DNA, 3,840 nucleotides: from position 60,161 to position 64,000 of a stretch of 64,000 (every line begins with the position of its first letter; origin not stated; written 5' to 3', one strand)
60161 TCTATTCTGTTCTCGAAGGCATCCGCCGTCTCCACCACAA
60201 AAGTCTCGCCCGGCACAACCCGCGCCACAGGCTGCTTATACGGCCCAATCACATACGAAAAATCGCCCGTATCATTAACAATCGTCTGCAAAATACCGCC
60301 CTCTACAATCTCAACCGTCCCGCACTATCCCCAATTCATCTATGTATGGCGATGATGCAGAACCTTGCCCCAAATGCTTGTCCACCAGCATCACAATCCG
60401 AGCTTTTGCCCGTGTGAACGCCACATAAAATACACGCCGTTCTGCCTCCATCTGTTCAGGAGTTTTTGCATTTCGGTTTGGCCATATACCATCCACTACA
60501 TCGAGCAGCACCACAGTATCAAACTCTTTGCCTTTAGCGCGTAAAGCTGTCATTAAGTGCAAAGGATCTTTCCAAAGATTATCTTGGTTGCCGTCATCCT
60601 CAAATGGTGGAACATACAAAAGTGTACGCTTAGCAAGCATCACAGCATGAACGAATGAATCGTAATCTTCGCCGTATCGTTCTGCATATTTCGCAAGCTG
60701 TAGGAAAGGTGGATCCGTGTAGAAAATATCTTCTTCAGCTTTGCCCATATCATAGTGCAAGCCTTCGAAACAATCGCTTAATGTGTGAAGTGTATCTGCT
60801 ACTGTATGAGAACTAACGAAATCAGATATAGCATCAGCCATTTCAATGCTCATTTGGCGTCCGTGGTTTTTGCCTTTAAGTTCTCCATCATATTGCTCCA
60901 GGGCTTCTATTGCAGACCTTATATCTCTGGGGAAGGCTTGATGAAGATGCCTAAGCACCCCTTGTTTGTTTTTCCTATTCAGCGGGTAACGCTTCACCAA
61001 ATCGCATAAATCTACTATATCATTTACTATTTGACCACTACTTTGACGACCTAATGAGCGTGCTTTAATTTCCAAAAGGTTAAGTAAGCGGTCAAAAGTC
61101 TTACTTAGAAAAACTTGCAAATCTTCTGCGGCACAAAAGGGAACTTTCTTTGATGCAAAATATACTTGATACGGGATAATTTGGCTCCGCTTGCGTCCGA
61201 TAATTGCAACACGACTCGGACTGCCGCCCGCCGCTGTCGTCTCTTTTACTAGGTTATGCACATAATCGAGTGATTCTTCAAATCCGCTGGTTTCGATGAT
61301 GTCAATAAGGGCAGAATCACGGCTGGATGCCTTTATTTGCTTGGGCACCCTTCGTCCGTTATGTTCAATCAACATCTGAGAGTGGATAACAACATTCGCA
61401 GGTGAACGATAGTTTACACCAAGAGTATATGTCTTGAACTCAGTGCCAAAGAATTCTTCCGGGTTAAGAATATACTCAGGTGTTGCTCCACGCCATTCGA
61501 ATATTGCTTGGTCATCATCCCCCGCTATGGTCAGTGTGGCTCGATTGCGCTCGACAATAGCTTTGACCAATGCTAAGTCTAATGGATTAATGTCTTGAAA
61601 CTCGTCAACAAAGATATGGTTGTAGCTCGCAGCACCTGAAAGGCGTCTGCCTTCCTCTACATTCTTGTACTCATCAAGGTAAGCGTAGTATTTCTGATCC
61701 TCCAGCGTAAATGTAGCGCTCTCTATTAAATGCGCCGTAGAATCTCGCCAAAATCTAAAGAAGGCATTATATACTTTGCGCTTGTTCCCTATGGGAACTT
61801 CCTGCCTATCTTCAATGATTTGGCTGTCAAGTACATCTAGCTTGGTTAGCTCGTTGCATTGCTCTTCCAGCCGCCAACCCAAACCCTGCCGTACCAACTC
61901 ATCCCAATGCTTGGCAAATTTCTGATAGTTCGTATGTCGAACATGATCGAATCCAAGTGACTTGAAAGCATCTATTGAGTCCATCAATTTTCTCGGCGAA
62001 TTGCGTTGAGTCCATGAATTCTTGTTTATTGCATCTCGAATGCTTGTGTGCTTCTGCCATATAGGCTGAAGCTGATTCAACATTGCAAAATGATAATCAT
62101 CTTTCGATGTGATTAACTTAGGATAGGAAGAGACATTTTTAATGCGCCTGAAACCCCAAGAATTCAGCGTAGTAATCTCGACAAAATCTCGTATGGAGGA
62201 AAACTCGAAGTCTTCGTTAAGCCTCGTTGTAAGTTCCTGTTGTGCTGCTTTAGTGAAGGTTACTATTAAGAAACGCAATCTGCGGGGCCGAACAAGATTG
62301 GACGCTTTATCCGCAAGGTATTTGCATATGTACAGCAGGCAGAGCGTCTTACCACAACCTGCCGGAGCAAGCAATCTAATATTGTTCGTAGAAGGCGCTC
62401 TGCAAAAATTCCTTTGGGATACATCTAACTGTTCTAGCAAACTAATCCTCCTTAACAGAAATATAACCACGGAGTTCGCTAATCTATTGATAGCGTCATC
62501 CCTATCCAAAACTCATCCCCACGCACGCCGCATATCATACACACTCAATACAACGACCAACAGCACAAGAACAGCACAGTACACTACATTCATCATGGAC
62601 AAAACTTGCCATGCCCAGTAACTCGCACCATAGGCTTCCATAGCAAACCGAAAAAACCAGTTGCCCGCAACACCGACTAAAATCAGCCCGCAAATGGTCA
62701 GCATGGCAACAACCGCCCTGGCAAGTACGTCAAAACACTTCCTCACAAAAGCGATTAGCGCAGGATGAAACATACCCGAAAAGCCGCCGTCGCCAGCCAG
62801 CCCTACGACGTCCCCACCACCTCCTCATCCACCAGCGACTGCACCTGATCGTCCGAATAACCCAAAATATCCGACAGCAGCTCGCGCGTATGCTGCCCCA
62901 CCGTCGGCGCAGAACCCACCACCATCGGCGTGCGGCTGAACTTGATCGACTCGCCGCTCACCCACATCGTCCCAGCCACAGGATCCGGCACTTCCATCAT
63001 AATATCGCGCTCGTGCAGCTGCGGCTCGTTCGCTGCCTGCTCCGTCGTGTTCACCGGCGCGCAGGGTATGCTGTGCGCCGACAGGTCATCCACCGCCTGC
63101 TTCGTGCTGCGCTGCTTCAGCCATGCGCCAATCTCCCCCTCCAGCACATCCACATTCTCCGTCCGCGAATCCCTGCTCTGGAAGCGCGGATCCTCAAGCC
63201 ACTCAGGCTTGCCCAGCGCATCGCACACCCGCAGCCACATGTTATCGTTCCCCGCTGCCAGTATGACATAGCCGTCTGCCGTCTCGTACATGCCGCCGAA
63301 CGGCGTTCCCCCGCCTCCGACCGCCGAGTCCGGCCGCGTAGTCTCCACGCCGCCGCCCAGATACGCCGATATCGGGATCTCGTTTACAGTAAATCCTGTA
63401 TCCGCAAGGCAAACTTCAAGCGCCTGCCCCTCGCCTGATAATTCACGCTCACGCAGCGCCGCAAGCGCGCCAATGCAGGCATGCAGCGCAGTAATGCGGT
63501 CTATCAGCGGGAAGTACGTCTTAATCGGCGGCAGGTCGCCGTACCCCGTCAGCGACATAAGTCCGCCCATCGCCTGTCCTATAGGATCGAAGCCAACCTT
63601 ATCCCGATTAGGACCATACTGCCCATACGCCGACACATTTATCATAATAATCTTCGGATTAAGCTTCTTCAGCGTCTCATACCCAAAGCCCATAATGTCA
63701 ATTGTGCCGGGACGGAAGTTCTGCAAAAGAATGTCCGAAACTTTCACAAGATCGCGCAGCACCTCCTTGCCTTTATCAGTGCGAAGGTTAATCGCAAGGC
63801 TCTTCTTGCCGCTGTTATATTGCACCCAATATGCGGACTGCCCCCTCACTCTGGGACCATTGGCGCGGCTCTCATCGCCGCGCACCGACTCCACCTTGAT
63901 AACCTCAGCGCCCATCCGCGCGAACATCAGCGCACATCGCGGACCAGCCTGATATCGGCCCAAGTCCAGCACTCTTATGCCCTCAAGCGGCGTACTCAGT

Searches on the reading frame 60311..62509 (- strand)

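Call 33: search_protein_families(library=ncbifam, proteins=[window:60311-62509:-], max_evalue=1e-10)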
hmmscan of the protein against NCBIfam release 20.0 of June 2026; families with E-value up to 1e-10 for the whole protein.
window:60311-62509:- (732 aa): 10 families
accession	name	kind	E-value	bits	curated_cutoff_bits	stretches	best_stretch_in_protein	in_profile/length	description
NF008743.0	PRK11773.1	equivalog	1.9e-42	145.6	965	1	294-444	212-360/720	DNA helicase II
TIGR01073.1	pcrA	equivalog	2.2e-39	135.4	911.2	1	295-443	209-356/725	DNA helicase PcrA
TIGR01075.1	uvrD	equivalog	4.6e-38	131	1144.45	1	295-444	208-355/715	DNA helicase II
TIGR01074.1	rep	equivalog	1.6e-34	119.2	951.45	1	298-463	209-373/668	DNA helicase Rep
NF008276.0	PRK11054.1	equivalog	5.7e-27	94.5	543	1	42-424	210-560/684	DNA helicase IV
NF008172.0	PRK10919.1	equivalog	1.4e-22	79.7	1168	1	296-405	208-315/673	DNA helicase Rep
TIGR00609.1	recB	equivalog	1.5e-19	69.7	696.05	0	189-375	265-449/1175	exodeoxyribonuclease V subunit beta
NF041464.1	HelD_BACSU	equivalog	1.8e-17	62.6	419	1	230-441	486-683/779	RNA polymerase recycling motor HelD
TIGR02785.1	addA_Gpos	equivalog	3.5e-13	48.3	707.65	0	295-376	388-475/1234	helicase-exonuclease AddAB subunit AddA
NF010485.0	PRK13909.1-2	equivalog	8.9e-12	44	650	0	295-437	331-477/909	RecB-like helicase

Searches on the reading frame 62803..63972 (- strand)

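Call 33: search_protein_families(library=ncbifam, proteins=[window:62803-63972:-], max_evalue=1e-10)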
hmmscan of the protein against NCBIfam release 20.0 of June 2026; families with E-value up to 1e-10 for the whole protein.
window:62803-63972:- (389 aa): 7 families
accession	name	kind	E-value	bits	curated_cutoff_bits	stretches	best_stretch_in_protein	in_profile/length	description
NF003809.0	PRK05398.1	subfamily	5.6e-79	265.6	442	2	2-193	11-204/416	formyl-CoA transferase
TIGR03253.1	oxalate_frc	equivalog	8.4e-78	261.9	504.2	2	2-192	10-202/416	formyl-CoA transferase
NF041294.1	Scnl_mescCoAtase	equivalog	1.4e-67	228.5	700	1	2-366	10-380/381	succinyl-CoA:mesaconate CoA-transferase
NF052585.1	SucGlutTfsCaiB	equivalog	1.7e-64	217.9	750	1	2-369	14-388/394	succinate--glutarate CoA-transferase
NF008511.0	PRK11430.1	equivalog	1.4e-61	208.7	522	1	2-365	16-375/381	CoA:oxalate CoA-transferase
NF002914.1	PRK03525.1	equivalog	1.4e-34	119.7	413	1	9-386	23-397/400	L-carnitine CoA-transferase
TIGR04253.1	mesacon_CoA_iso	equivalog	2.7e-27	95.8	725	1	7-387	14-401/403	2-methylfumaryl-CoA isomerase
